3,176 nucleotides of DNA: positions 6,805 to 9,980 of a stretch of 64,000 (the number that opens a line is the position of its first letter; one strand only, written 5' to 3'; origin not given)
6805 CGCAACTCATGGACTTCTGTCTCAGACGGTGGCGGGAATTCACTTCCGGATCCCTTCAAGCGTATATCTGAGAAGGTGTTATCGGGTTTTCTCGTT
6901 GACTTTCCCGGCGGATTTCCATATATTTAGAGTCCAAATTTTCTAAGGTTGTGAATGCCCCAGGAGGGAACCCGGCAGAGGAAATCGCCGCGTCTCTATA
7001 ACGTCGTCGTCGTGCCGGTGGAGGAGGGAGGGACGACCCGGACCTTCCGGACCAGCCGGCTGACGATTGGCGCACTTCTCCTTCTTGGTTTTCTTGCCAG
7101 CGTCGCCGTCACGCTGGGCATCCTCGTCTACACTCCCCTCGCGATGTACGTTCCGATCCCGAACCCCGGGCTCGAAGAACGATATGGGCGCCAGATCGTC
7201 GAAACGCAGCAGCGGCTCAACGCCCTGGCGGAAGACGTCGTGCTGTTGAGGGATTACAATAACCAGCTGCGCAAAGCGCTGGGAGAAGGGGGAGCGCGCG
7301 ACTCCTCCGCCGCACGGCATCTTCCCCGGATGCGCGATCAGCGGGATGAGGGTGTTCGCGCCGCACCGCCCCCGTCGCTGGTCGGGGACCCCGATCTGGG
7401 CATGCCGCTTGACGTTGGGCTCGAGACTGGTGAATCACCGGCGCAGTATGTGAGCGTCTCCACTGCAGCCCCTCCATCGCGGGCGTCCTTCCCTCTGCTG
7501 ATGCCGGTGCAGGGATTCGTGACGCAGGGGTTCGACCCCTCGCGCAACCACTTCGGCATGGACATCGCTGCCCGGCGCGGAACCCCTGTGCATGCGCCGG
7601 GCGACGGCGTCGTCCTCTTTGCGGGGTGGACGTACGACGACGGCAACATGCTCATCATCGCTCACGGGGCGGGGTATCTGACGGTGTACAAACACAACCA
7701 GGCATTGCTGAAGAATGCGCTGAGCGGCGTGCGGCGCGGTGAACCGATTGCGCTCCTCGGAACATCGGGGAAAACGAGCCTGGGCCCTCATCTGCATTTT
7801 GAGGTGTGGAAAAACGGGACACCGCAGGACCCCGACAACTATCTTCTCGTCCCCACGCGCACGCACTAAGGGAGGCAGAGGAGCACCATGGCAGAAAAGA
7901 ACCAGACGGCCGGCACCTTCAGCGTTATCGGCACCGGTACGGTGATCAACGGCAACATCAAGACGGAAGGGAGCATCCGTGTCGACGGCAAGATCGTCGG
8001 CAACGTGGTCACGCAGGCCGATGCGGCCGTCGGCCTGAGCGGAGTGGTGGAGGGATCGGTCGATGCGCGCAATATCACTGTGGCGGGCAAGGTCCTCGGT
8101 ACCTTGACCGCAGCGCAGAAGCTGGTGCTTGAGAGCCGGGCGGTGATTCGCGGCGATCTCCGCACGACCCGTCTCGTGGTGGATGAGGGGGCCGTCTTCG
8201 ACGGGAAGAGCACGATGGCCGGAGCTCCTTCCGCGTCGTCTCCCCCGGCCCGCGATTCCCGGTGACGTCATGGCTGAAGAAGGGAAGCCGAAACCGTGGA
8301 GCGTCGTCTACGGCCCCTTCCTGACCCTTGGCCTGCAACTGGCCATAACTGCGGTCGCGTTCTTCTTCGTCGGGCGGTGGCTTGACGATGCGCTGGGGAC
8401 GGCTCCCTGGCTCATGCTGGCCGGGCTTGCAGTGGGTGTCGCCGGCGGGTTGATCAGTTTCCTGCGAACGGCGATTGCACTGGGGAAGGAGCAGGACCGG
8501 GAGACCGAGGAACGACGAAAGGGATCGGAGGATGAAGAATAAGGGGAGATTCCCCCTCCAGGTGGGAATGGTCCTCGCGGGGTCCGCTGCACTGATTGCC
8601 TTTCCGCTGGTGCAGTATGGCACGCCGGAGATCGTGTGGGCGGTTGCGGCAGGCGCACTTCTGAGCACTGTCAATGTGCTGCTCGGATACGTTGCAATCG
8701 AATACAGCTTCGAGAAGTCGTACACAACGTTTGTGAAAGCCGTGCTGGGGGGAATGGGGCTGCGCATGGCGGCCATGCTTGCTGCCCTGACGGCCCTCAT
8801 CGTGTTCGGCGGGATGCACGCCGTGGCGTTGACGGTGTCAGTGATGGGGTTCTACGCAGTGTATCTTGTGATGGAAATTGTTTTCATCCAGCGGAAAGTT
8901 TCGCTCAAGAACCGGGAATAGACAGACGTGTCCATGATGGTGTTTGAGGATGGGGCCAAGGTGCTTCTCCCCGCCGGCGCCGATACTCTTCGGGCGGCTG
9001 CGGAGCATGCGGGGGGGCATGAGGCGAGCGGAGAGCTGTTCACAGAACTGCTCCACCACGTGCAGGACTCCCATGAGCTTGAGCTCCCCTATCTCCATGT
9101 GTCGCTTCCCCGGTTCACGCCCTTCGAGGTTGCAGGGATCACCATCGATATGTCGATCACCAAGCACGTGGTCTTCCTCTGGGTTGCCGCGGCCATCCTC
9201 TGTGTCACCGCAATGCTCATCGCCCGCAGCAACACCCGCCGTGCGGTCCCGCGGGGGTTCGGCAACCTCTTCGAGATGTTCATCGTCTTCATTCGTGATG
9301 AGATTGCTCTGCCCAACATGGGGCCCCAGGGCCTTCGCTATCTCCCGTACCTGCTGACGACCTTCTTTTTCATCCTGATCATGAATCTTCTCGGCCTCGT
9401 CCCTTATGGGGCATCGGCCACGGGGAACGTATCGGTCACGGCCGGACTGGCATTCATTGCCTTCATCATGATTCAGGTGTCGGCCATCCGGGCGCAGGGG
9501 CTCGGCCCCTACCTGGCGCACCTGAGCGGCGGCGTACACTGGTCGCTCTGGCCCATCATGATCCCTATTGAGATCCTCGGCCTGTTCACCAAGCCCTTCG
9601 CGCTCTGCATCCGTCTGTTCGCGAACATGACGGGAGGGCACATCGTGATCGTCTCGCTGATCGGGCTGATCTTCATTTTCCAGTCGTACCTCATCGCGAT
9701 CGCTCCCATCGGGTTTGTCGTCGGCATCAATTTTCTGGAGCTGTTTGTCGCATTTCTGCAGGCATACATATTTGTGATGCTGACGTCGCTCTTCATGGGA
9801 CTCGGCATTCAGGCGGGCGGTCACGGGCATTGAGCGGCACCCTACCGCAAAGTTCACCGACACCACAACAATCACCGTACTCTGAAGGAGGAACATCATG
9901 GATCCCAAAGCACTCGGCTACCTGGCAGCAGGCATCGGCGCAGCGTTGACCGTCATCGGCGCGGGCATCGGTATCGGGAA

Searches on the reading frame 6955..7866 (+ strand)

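Call 23: search_protein_families(library=pfam, proteins=[window:6955-7866:+], max_evalue=0.001)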
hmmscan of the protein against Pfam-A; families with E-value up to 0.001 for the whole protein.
window:6955-7866:+ (304 aa): 1 family
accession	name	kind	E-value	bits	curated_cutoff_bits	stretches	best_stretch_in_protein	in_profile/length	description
PF01551.29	Peptidase_M23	-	4.8e-29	100.8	28.7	1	198-293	2-96/96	Peptidase family M23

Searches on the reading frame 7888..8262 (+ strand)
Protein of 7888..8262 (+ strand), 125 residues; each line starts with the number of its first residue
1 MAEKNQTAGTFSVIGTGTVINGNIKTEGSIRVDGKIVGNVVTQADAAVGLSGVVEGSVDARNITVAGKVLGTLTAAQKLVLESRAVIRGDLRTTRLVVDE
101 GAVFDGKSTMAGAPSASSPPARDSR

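Call 23: search_protein_families(library=pfam, proteins=[window:7888-8262:+], max_evalue=0.001)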
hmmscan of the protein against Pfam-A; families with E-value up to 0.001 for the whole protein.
window:7888-8262:+ (125 aa): 1 family
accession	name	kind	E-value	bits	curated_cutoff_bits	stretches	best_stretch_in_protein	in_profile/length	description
PF04519.19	Bactofilin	-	6.3e-25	87.7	27.9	1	12-108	1-97/98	Polymer-forming cytoskeletal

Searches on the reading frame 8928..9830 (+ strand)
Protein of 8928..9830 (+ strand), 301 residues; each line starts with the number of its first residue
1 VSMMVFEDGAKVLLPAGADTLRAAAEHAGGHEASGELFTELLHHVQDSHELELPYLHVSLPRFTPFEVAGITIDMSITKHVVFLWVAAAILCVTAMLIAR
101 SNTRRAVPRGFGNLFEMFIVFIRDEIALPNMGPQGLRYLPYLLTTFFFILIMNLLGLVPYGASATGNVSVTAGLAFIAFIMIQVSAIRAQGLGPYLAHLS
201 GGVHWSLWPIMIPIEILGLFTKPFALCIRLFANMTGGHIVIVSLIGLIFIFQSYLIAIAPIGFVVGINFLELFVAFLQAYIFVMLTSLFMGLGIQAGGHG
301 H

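Call 23: search_protein_families(library=pfam, proteins=[window:8928-9830:+], max_evalue=0.001)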
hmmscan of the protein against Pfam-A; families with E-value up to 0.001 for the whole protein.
window:8928-9830:+ (301 aa): 1 family
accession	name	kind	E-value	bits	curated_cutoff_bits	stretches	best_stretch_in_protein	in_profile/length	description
PF00119.25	ATP-synt_A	-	3.1e-60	204.2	33.9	1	81-290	1-216/217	ATP synthase A chain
